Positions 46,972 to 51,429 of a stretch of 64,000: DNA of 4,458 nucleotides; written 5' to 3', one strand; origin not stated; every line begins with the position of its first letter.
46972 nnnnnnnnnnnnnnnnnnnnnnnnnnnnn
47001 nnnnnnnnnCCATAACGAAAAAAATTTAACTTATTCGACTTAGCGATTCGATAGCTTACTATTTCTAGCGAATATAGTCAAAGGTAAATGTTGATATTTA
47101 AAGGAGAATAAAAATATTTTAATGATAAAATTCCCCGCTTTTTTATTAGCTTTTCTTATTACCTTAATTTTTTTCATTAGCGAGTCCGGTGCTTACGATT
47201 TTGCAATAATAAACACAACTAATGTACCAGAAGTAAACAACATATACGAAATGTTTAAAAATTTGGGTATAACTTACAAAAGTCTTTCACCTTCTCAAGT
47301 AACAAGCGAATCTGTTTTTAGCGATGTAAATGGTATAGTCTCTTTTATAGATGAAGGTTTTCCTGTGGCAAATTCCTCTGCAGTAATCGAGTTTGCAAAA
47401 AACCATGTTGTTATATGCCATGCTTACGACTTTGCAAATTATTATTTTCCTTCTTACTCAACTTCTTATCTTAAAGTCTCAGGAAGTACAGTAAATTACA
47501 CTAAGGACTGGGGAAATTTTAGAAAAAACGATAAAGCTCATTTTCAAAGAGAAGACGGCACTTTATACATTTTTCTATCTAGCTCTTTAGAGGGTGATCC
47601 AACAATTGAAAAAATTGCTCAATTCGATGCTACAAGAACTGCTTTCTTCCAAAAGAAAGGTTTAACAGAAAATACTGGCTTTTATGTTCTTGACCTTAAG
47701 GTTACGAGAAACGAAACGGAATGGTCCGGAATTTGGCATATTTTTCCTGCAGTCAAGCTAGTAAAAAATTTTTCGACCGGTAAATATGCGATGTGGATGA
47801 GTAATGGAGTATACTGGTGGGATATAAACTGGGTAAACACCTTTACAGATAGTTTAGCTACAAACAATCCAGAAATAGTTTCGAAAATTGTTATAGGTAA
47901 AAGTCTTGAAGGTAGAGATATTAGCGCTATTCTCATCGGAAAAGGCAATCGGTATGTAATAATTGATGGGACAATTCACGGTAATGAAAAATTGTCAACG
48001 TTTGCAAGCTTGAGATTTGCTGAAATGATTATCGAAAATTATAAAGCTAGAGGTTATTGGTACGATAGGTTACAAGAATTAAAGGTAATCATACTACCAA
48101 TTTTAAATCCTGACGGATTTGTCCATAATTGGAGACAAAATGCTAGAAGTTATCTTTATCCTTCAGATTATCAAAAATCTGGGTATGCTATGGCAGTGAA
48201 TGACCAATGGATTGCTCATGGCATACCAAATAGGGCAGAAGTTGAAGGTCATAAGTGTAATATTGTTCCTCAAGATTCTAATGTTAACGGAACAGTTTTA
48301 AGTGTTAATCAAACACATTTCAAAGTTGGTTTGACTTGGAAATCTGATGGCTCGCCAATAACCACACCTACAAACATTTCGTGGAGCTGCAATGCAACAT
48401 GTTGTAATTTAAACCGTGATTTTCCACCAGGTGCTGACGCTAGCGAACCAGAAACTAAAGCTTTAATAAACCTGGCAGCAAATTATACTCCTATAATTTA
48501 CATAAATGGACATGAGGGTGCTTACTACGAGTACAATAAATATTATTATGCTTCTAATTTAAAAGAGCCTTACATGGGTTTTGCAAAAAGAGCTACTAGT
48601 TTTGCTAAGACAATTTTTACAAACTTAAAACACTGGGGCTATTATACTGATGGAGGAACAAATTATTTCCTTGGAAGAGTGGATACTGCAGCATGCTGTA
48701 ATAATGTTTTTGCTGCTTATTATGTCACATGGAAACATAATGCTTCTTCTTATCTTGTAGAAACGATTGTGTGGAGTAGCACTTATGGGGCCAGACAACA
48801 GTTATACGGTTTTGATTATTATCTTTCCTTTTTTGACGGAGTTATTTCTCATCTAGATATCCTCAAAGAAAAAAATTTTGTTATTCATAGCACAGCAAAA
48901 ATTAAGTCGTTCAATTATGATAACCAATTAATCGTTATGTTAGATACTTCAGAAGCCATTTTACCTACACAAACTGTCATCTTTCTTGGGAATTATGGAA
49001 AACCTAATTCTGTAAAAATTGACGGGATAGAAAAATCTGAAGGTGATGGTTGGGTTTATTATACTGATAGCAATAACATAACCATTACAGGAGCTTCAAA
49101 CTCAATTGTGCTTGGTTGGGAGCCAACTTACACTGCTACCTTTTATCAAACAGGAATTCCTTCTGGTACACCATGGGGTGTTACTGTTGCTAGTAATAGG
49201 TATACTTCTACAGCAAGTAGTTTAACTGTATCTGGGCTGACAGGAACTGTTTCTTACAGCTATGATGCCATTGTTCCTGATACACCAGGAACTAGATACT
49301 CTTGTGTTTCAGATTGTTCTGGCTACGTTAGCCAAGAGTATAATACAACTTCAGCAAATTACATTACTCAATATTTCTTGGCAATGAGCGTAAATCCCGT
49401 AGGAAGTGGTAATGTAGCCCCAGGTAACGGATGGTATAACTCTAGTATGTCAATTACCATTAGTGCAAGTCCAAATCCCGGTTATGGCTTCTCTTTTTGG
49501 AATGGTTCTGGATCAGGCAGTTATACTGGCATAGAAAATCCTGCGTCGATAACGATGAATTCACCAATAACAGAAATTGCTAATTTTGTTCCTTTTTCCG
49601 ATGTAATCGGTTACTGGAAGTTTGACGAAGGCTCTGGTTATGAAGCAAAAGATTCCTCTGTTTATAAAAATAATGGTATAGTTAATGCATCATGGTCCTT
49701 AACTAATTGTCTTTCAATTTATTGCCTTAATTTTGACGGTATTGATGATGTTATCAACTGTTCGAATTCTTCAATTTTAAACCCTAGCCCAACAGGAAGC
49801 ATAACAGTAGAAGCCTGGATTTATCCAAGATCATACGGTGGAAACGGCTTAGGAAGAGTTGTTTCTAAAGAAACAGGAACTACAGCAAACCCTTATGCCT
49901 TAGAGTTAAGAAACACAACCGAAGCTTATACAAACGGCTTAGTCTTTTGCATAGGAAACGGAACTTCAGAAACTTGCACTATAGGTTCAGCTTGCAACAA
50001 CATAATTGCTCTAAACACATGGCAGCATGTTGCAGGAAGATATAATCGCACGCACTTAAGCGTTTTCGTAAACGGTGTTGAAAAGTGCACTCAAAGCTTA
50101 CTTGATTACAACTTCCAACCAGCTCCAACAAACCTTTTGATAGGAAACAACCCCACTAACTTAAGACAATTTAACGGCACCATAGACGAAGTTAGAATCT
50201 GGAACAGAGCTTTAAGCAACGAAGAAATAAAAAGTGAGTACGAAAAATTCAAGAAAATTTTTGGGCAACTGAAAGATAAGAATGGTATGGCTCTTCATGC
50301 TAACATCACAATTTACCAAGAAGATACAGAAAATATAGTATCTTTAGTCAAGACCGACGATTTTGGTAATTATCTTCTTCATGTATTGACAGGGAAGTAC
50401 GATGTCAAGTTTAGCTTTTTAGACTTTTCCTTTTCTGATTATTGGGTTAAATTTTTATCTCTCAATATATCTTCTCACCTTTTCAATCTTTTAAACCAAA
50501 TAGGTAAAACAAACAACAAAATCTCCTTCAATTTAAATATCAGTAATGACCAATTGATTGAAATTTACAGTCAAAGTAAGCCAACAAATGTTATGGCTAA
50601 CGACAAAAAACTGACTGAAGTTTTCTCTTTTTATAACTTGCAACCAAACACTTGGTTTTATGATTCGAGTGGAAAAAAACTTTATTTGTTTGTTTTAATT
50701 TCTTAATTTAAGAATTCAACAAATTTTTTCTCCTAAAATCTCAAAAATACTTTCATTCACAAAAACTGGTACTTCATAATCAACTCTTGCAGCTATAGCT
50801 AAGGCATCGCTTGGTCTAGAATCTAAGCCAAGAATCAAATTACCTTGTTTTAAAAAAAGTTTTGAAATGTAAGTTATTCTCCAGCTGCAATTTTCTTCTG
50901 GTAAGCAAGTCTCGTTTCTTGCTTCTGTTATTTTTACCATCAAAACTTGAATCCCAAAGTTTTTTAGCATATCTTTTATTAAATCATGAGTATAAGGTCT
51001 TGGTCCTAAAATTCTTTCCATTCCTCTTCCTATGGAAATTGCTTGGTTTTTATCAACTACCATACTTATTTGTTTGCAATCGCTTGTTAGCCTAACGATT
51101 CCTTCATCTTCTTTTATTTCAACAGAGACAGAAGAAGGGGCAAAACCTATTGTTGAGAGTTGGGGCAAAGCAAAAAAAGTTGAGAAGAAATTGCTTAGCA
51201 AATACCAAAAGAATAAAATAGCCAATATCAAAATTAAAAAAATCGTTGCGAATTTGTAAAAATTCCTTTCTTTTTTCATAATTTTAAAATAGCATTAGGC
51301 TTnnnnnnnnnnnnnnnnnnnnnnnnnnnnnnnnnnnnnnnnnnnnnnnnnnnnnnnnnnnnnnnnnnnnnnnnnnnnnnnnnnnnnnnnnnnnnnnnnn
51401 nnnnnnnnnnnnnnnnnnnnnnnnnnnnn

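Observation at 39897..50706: Tandem cluster of four large secreted lectin-hydrolase fusion paralogs (LamG + M14 carboxypeptidase / C69-like Ntn hydrolase / beta-helix)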

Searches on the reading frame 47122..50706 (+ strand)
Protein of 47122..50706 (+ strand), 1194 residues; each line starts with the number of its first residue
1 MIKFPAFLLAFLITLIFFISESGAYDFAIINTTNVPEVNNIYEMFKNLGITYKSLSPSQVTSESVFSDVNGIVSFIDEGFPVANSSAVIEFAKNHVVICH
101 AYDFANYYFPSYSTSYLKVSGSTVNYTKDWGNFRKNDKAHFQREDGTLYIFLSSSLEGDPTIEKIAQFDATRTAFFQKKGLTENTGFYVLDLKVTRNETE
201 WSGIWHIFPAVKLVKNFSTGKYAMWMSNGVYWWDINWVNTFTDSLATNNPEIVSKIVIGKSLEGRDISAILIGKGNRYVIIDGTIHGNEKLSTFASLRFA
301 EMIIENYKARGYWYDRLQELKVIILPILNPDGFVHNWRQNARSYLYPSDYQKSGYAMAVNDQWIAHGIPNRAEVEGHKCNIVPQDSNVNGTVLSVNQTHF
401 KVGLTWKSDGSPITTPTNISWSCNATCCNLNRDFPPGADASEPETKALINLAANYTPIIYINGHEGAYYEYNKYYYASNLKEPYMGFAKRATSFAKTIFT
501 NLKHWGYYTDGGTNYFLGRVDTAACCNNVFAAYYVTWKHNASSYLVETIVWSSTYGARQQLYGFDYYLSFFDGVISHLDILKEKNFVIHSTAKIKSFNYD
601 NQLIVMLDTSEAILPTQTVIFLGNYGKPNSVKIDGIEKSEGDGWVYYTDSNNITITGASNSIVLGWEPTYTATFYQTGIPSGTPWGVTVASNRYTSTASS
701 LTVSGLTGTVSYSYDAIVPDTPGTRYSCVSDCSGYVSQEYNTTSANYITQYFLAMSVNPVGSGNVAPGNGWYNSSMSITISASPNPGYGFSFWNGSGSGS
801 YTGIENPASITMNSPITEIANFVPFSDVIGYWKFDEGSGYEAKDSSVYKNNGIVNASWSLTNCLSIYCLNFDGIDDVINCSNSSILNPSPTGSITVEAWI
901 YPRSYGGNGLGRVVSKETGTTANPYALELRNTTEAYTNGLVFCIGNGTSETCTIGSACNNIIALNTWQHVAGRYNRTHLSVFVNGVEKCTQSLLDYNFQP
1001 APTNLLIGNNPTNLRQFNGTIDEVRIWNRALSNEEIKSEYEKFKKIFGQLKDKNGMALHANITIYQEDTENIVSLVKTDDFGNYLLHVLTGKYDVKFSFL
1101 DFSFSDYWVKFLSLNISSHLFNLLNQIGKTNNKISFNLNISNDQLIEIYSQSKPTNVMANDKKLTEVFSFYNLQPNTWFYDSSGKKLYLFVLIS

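Call 5: search_protein_families(library=pfam, proteins=[window:47122-50706:+], max_evalue=0.01)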
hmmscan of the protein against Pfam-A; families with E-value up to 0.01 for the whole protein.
window:47122-50706:+ (1194 aa): 4 families
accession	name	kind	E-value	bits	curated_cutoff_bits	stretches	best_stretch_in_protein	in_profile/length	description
PF13385.13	Laminin_G_3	-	2.7e-27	96.2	27.6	1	889-1037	14-151/151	Concanavalin A-like lectin/glucanases superfamily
PF00246.29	Peptidase_M14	-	1.1e-23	84.7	21.6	1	239-515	2-233/286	Zinc carboxypeptidase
PF18998.6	Flg_new_2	-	4.7e-09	36.5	23.6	1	755-823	3-70/73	Divergent InlB B-repeat domain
PF05537.16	DUF759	-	0.0099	15.3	27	0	929-1056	115-239/429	Borrelia burgdorferi protein of unknown function (DUF759)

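Call 6: search_protein_families(library=ncbifam, proteins=[window:47122-50706:+], max_evalue=0.01)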
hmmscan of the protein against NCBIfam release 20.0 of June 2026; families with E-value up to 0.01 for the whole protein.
window:47122-50706:+ (1194 aa): 1 family
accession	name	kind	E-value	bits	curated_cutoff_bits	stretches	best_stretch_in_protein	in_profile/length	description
NF052521.1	TafC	equivalog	1.4e-13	50.7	410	1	829-1043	149-363/373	TafC family fimbrial protein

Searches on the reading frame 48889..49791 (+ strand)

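Call 31: search_protein_families(library=pfam, proteins=[window:48889-49791:+], max_evalue=10)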
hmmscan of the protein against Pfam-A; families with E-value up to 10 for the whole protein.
window:48889-49791:+ (301 aa): 1 family
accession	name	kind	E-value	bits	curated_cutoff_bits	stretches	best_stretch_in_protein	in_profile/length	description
PF18998.6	Flg_new_2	-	3.3e-09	37.1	23.6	1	166-234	3-70/73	Divergent InlB B-repeat domain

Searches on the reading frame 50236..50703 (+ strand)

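Call 31: search_protein_families(library=pfam, proteins=[window:50236-50703:+], max_evalue=10)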
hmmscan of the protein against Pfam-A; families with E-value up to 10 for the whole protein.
window:50236-50703:+ (156 aa): 4 families
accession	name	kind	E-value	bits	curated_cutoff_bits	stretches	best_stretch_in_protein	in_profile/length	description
PF13620.12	CarboxypepD_reg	-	0.00039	21.2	32.3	1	8-64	2-59/82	Carboxypeptidase regulatory-like domain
PF08400.16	phage_tail_N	-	0.016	15.7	26.6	1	8-59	5-62/134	Prophage tail fibre N-terminal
PF09217.15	EcoRII-N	-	0.083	13.1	25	1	76-106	31-61/154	Restriction endonuclease EcoRII, N-terminal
PF07757.19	AdoMet_MTase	-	0.1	13.3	27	1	2-64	4-68/115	Predicted AdoMet-dependent methyltransferase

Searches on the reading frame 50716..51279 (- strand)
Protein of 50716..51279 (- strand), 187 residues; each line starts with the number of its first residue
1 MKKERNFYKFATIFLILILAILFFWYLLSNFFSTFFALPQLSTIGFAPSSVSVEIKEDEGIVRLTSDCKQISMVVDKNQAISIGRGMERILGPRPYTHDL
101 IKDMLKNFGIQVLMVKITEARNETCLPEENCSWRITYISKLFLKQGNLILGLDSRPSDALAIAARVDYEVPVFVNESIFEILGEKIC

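Call 9: search_protein_families(library=pfam, proteins=[window:50716-51279:-], max_evalue=0.001)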
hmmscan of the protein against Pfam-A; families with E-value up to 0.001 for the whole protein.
window:50716-51279:- (187 aa): 1 family
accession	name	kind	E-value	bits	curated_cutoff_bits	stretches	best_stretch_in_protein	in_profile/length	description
PF02577.19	BFN_dom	-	6.1e-19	68.3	27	1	69-180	10-105/112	Bifunctional nuclease domain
